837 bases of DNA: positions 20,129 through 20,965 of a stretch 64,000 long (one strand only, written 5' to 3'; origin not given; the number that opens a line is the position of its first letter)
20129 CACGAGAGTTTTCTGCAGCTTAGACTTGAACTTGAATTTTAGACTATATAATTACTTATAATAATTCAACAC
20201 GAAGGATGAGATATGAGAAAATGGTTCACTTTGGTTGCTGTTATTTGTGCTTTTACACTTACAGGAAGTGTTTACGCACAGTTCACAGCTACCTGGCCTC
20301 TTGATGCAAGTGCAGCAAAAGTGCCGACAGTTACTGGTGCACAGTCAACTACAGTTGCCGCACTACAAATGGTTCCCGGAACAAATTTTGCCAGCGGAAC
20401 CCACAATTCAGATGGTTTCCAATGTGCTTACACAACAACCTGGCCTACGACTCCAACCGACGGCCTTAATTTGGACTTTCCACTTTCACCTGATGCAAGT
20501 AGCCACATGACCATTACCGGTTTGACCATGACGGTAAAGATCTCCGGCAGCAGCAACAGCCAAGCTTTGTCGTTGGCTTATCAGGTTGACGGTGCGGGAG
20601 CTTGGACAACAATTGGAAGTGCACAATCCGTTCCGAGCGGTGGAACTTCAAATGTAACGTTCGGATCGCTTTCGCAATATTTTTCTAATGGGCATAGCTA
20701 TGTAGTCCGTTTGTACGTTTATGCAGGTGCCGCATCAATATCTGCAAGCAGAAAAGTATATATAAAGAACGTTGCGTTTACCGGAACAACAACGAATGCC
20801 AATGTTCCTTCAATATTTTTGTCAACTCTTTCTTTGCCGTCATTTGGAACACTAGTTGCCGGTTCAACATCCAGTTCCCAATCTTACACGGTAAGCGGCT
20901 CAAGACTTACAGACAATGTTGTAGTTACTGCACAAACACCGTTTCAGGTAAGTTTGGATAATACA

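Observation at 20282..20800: Unassigned ~170-aa N-terminal domain shared by lyase and esterase paralogs: candidate new substrate-targeting module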

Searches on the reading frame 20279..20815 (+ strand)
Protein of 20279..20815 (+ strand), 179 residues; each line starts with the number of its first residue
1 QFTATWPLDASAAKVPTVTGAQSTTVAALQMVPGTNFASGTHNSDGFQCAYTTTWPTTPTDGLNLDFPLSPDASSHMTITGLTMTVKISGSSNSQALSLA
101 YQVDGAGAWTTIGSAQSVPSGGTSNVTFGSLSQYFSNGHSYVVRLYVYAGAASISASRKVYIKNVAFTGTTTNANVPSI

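Call 5: search_protein_families(library=pfam, proteins=[window:20279-20815:+], max_evalue=10)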
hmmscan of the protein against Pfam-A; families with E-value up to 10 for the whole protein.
window:20279-20815:+ (179 aa): 4 families
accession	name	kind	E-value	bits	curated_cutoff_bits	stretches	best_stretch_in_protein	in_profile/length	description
PF02018.23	CBM_4_9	-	0.0094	16.8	25.9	1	121-163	45-84/136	Carbohydrate binding domain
PF15789.10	Hyr1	-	0.049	13.6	27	1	47-63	19-35/41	Hyphally regulated cell wall GPI-anchored protein 1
PF22633.2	F5_F8_type_C_2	-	0.082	14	27.8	1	77-130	30-83/91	NedA-like, galactose-binding domain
PF14741.12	GH114_assoc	-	0.14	12.8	22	1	65-140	30-108/126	N-terminal glycosyl-hydrolase-114-associated domain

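Call 8: find_homologous_proteins(query=window:20279-20815:+, max_evalue=0.001)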
Query window:20279-20815:+ (179 aa): 2 proteins with E <= 0.001 among 166 candidates.
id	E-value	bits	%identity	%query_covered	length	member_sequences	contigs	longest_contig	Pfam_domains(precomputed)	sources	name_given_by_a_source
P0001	1.3e-46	176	91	50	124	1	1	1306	-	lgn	-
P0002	1.1e-8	53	44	46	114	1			-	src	-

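Call 15: search_protein_representatives(protein=window:20279-20815:+)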
Query: 179 residues. Proteins with E-value up to 0.001 (for the whole library): 48; up to 1e-10: 35; up to 1e-30: 19. The best 48 are listed.
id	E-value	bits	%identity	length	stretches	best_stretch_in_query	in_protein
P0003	1.7e-93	327.3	85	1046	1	1-179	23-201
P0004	1.1e-62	227.0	65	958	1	1-179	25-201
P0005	5.5e-61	221.6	62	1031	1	1-179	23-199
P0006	5.5e-60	218.3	61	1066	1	1-178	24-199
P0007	5.6e-59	215.0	59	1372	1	1-177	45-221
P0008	4.8e-50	186.0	56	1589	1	1-177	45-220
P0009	1.8e-47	177.6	54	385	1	1-177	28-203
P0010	2.0e-46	174.2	53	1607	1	1-175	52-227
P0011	5.7e-45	169.5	55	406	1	1-170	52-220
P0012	3.2e-44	167.0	53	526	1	1-174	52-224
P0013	7.6e-44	165.8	52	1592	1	1-175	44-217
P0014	2.1e-43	164.4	50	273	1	1-177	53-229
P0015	5.9e-42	159.7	49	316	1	1-177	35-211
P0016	7.1e-42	159.4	50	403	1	1-173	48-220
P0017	5.2e-41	156.6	48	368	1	1-171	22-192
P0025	3.9e-25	104.9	41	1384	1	3-175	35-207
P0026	1.3e-23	100.0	39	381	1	2-177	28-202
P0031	5.7e-13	65.4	34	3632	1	3-173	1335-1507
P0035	2.0e-11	60.4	28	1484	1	3-171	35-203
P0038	2.0e-10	57.2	32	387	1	2-176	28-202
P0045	2.4e-06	43.8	32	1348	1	3-174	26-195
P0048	2.3e-04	37.4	28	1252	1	3-171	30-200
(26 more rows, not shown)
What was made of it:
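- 20279..20800 (+): Domain X, gene A copy (aa 23-196): predicted beta-jelly roll, the finding itself. 1.7e-93 to 1e-10 against 35 representative proteins (call 15).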

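Call 23: search_solved_structures(query=A2, max_evalue=10, show_alignments=2)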
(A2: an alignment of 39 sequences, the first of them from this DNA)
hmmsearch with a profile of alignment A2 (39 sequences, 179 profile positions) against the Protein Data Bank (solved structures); distinct sequences matched with E-value up to 10: 16.
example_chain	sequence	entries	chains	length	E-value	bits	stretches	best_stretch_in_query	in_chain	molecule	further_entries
3o4a_A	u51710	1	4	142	0.038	16.9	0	62-81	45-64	de novo designed beta-trefoil architecture with symmetric primary structure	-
3p6j_A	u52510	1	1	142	0.041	16.8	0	62-81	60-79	de novo designed beta-trefoil architecture with symmetric primary structure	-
3p6i_A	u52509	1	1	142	0.041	16.7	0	62-81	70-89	de novo designed beta-trefoil architecture with symmetric primary structure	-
3snv_A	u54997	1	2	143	0.047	16.6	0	61-81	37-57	Symfoil-4T/Permutation #1 synthetic protein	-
3s98_A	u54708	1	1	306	0.087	15.7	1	89-144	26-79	Interferon alpha/beta receptor 1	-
5ofj_A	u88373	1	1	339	0.098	15.5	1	45-94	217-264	Glycoside hydrolase family 48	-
6d5c_A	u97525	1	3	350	0.1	15.4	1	45-94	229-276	glycoside hydrolase WP_045175321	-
8y31_E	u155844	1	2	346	0.11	15.4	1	89-144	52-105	Interferon alpha/beta receptor 1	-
4f34_A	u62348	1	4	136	0.12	15.3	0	61-81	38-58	de novo protein Symfoil-4V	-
5ofk_A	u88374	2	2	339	0.12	15.2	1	45-94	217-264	Glycoside hydrolase family 48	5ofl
3o4c_A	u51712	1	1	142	0.13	15.2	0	62-81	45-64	de novo designed beta-trefoil architecture with symmetric primary structure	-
3se3_A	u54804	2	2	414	0.15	15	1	89-144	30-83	Interferon alpha/beta receptor 1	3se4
3o4b_A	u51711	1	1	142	0.23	14.3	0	61-81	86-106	de novo designed beta-trefoil architecture with symmetric primary structure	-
3o49_A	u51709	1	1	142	0.38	13.6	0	62-81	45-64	de novo designed beta-trefoil architecture with symmetric primary structure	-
3p6b_A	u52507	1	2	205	0.87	12.4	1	122-152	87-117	Cellulose 1,4-beta-cellobiosidase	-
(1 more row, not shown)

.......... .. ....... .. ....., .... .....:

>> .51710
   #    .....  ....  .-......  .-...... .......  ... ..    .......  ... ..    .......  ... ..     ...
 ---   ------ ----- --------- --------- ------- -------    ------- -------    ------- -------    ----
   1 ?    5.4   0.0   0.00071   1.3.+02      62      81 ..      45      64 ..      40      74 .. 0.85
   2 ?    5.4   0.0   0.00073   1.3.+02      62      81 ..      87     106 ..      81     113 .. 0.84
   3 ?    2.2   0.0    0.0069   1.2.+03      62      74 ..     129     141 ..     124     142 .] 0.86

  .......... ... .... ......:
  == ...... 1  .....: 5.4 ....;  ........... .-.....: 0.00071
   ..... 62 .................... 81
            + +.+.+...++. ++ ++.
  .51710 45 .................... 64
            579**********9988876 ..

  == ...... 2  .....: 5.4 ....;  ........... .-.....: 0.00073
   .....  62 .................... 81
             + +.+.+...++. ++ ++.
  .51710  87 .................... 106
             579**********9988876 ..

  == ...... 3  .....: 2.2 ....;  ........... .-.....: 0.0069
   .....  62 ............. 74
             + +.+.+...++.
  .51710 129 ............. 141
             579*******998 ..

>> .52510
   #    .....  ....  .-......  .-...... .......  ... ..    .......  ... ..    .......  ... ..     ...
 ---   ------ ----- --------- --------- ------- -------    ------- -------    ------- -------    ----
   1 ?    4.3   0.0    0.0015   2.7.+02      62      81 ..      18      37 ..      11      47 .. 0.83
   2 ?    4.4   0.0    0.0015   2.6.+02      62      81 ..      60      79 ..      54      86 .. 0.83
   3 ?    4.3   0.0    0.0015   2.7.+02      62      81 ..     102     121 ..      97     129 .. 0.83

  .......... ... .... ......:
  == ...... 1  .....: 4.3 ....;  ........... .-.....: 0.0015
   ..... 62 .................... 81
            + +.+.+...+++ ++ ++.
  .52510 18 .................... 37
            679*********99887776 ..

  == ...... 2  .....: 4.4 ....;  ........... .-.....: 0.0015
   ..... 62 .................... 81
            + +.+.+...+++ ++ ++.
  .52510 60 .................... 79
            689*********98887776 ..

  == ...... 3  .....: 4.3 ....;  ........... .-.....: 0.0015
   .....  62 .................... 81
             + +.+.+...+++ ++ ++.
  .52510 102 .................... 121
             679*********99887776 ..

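Call 25: search_protein_families(library=pfam, alignment_id=A3, max_evalue=0.0001)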
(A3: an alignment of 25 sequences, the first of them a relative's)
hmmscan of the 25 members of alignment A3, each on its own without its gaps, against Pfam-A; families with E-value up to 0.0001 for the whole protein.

A. member 1, P0007 (1372 aa): 2 families
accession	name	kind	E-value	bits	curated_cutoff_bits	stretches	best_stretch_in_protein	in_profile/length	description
PF17517.7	IgGFc_binding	-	1.2e-59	202.4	25.6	1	553-872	2-297/297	IgGFc binding protein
PF13585.12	CHU_C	-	2.6e-20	72.7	27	1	1287-1367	5-83/86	CHU_C Type IX secretion signal domain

B. families by the number of members that match (of 25 scanned): 25 families
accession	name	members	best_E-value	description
PF17517.7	IgGFc_binding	15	9.6e-63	IgGFc binding protein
PF18911.6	PKD_4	11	4.9e-147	PKD domain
PF00801.26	PKD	10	5.8e-86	PKD domain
PF13585.12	CHU_C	10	5e-23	CHU_C Type IX secretion signal domain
PF18962.6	Por_Secre_tail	6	9.6e-11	Secretion system C-terminal sorting domain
PF00041.27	fn3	4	5.7e-07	Fibronectin type III domain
PF00404.24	Dockerin_1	2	1.1e-09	Dockerin type I domain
PF19408.5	PKD_6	1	1.3e-125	PKD-like domain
PF18276.7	TcA_TcB_BD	1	2.3e-100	Tc toxin complex TcA C-terminal TcB-binding domain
PF01095.25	Pectinesterase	1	1.1e-56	Pectinesterase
PF19081.6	Ig_7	1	7.6e-55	Ig-like domain CHU_C associated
PF20220.3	ABC_toxin_N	1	3.9e-41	ABC toxin N-terminal region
PF18413.7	Neuraminidase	1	5.9e-28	Neuraminidase-like domain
PF01060.29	TTR-52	1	6e-08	Transthyretin-like family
PF03538.19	VRP1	1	1.6e-07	Salmonella virulence plasmid 28.1kDa A protein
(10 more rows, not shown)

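Call 28: predict_structure(alignment_id=A2)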
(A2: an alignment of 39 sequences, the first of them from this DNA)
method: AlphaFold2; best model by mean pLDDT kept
length: 179 residues; sequences in the alignment: 39
mean_pLDDT: 94.9   pTM: 0.91
mean pLDDT of the five models: 94.9, 94.2, 94.1, 93.9, 93.9
residues with pLDDT >= 90: 156; 70-90: 18; 50-70: 5; < 50: 0
segments of 3 or more residues with pLDDT < 50: none
pLDDT, mean of each block of 10 residues (from residue 1): 95 89 98 96 95 95 98 97 96 94 97 96 96 97 98 89 98 80
secondary structure, 60 per line:
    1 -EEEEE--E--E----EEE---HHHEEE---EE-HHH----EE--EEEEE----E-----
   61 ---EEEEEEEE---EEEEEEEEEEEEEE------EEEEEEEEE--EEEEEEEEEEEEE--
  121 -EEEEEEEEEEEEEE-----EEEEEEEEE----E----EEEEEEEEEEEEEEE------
elements in order: E2-6 E17-19 E26-28 E46-50 E64-71 E75-88 E95-103 E106-118 E122-135 E141-149 E159-173
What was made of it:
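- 20279..20800 (+): AlphaFold2 model: pLDDT 94.9, pTM 0.91, 11 strands (call 28).
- Confident all-beta model (pLDDT 94.9, pTM 0.91, call 28).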

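Call 30: fold_search(model_id=the predicted structure, library=pdb)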
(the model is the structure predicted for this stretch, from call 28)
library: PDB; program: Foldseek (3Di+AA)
matches with E <= 10: 1825; with E <= 0.001: 10
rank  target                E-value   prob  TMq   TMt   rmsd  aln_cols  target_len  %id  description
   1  7ehg_G                2.2e-04  1.00  0.42  0.51   5.1       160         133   16  Crystal Structure of MiXBM (released 2022-03-30)
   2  4xup_C                3.9e-04  1.00  0.38  0.41   9.9       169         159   10  Structure of the N-terminal CBM22-1-CBM22-2 tandem domain from Paenibacillus barcinonensis Xyn10C (released 2015-06-03)
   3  8ke9_A                4.3e-04  1.00  0.42  0.36  11.2       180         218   16  The CBD domain of cyanophage A-1(L) short tail fiber (released 2024-04-10)
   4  4xuo_A                4.3e-04  1.00  0.36  0.40  12.1       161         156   10  Structure of the CBM22-1 xylan-binding domain from Paenibacillus barcinonensis Xyn10C (released 2015-06-03)
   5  4xup_E                5.1e-04  1.00  0.37  0.40  10.0       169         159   12  Structure of the N-terminal CBM22-1-CBM22-2 tandem domain from Paenibacillus barcinonensis Xyn10C (released 2015-06-03)
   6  7ehg_A                6.0e-04  1.00  0.37  0.46   7.0       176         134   16  Crystal Structure of MiXBM (released 2022-03-30)
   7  7ehg_B                6.6e-04  1.00  0.37  0.47   7.0       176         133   16  Crystal Structure of MiXBM (released 2022-03-30)
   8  7xyc_A                7.4e-04  1.00  0.38  0.15   7.4       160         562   13  CryoEM structure of Klebsiella phage Kp7 type II tail fiber gp52 in vitro (released 2023-06-07)
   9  2yc2_A                7.8e-04  1.00  0.44  0.57   5.7       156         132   11  Intraflagellar Transport Complex 25-27 from Chlamydomonas (released 2011-03-23)
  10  4dev_D                9.7e-04  0.99  0.31  0.17  10.8       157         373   16  An Acetyl Xylan Esterase (Est2A) from the Rumen Bacterium Butyrivibrio proteoclasticus. (released 2013-02-13)
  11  9k09_A                1.0e-03  1.00  0.36  0.20   6.2       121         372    9  Cyanophage A4 portal-tail complex (released 2025-04-09)
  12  1ux7_A                1.1e-03  1.00  0.39  0.56   4.8       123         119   12  Carbohydrate-Binding Module CBM36 in complex with calcium and xylotriose (released 2004-10-27)
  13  2zey_A                1.3e-03  0.99  0.31  0.37   9.8       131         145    8  Family 16 carbohydrate binding module (released 2008-03-04)
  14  3u37_A                1.3e-03  0.99  0.32  0.17  10.4       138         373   15  An Acetyl Xylan Esterase (Est2A) from the Rumen Bacterium Butyrivibrio proteoclasticus. (released 2013-02-13)
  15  3u37_B                1.4e-03  0.99  0.30  0.17  10.6       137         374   15  An Acetyl Xylan Esterase (Est2A) from the Rumen Bacterium Butyrivibrio proteoclasticus. (released 2013-02-13)
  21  3k4z_A                2.0e-03  0.97  0.31  0.22  11.4       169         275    9  Crystal Structure of the Cellulosomal CBM4 from Clostridium thermocellum Cellulase CbhA (released 2010-07-28)
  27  3p6b_A                2.7e-03  0.97  0.31  0.30  11.1       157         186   11  The crystal structure of CelK CBM4 from Clostridium thermocellum (released 2011-08-24)
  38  2cdp_D                3.9e-03  1.00  0.43  0.55   5.1       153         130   16  Structure of a CBM6 in complex with neoagarohexaose (released 2006-02-08)
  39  1k42_MODEL_1_A        3.9e-03  0.99  0.38  0.40   8.6       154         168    9  The Solution Structure of the CBM4-2 Carbohydrate Binding Module from a Thermostable Rhodothermus marinus Xyla (released 2002-05-29)
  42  1ulo                  4.1e-03  0.97  0.34  0.39   9.3       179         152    9  N-TERMINAL CELLULOSE-BINDING DOMAIN FROM CELLULOMONAS FIMI BETA-1,4-GLUCANASE C, NMR, MINIMIZED AVERAGE STRUCTURE (released 1997-04-01)
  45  4xup_A                4.6e-03  0.96  0.36  0.23  10.1       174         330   12  Structure of the N-terminal CBM22-1-CBM22-2 tandem domain from Paenibacillus barcinonensis Xyn10C (released 2015-06-03)
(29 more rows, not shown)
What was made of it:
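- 20279..20800 (+): Foldseek best matches are CBM-type jelly rolls (call 30).
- Closest known: CBM4/CBM9/CBM22-type modules. Same: Beta-jelly-roll fold: Foldseek matches 4xup/4xuo (CBM22), 3k4z/3p6b/1k42/1ulo (CBM4) and CBM16 (call 30).
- Its best PDB matches are carbohydrate-binding jelly rolls and phage fibre tips: MiXBM 7ehg, CBM22 4xup/4xuo, CBM36 1ux7, CBM16, CBM6 2cdp, CBM4 (call 30).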

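Call 33: find_related_loci(query=A4, collection=genome_contigs, flank=6000)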
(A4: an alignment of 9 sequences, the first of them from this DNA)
Query A4 (179 aa) in genome_contigs; peptide patterns used: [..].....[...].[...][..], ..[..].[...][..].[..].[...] (x = any residue, [..] = any of these).
71 stretches matched a pattern; 27 encode a relative of the query (tblastn E <= 1e-3); 26 distinct loci.
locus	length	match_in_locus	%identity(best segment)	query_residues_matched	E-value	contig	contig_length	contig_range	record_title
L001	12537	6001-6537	93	1-179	4e-112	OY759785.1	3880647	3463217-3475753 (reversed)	MAG: Ignavibacteriaceae bacterium isolate e3da2468-0b18-4b5b-bfd4-73ebec91e4fc genome assembly, chromosome: 1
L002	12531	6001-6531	62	1-179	3e-71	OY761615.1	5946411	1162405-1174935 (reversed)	MAG: Ignavibacteriaceae bacterium isolate 0c874fb2-9291-49ee-bde1-826c4484edf3 genome assembly, chromosome: 1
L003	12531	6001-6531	59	1-177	6e-67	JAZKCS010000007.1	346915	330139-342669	MAG: Bacteroidota bacterium isolate DC_HB_01_SPN181219-bin004 DCHB01SPN_B004_0_000000000007, whole genome shotgun sequen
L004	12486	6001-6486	64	18-179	1e-64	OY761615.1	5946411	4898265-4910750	MAG: Ignavibacteriaceae bacterium isolate 0c874fb2-9291-49ee-bde1-826c4484edf3 genome assembly, chromosome: 1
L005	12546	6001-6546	52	1-177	2e-55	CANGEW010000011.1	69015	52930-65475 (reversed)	MAG: Chitinophagaceae bacterium isolate Jr-28aug17-35 genome assembly, contig: Jr-28aug17-C411, whole genome shotgun seq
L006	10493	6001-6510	53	1-170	1e-55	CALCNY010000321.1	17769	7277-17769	MAG TPA_asm: uncultured Chitinophagaceae bacterium isolate SRR6231140_bin.66_CONCOCT_v1.1_MAG genome assembly, contig: E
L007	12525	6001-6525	52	1-174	4e-53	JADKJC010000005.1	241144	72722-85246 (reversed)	MAG: Chitinophagaceae bacterium isolate Skiv_18-Q3-R9-52_MAXAC.311 tig00006670-10-2401380, whole genome shotgun sequence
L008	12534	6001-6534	51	1-177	7e-53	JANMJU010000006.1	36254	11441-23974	MAG: Chitinophagaceae bacterium isolate OTE_64_metabat_332 OTE_64_k141_558693, whole genome shotgun sequence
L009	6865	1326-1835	52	1-170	2e-52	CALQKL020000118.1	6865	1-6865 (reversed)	MAG: Chitinophaga pinensis isolate HRSG-E13-bin-119 genome assembly, contig: HRSG-E13-C9412, whole genome shotgun sequen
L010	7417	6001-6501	51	1-167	4e-52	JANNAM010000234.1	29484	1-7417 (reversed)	MAG: Bacteroidota bacterium isolate OTE_78_metabat_465 OTE_78_k141_941695, whole genome shotgun sequence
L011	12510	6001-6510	51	1-170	1e-51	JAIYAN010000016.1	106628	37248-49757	MAG: Chitinophagaceae bacterium isolate E1_MAG_00001 pond_E1_MAG_00001_000000000011, whole genome shotgun sequence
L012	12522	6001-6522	49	1-171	4e-50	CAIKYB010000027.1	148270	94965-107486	MAG: uncultured Bacteroidetes bacterium isolate KTt_bin-2244 genome assembly, contig: bin-2244:27/46, whole genome shotg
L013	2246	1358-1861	51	1-167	2e-50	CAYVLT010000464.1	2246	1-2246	MAG TPA_asm: uncultured Ferruginibacter sp. isolate SRP262948_co1_76 genome assembly, contig: NODE_60635_length_2246_cov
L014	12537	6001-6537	49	1-179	3e-49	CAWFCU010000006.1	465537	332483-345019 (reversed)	MAG: uncultured Chitinophagaceae bacterium isolate MFD04651.bin.2.164 genome assembly, contig: contig_15639, whole genom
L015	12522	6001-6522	47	1-171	8e-48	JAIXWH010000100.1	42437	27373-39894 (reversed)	MAG: Chitinophagaceae bacterium isolate D4_MAG_00012 pond_D4_MAG_00012_000000000149, whole genome shotgun sequence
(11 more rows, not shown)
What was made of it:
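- Tried and rejected: A 9-sequence alignment worked (call 33).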
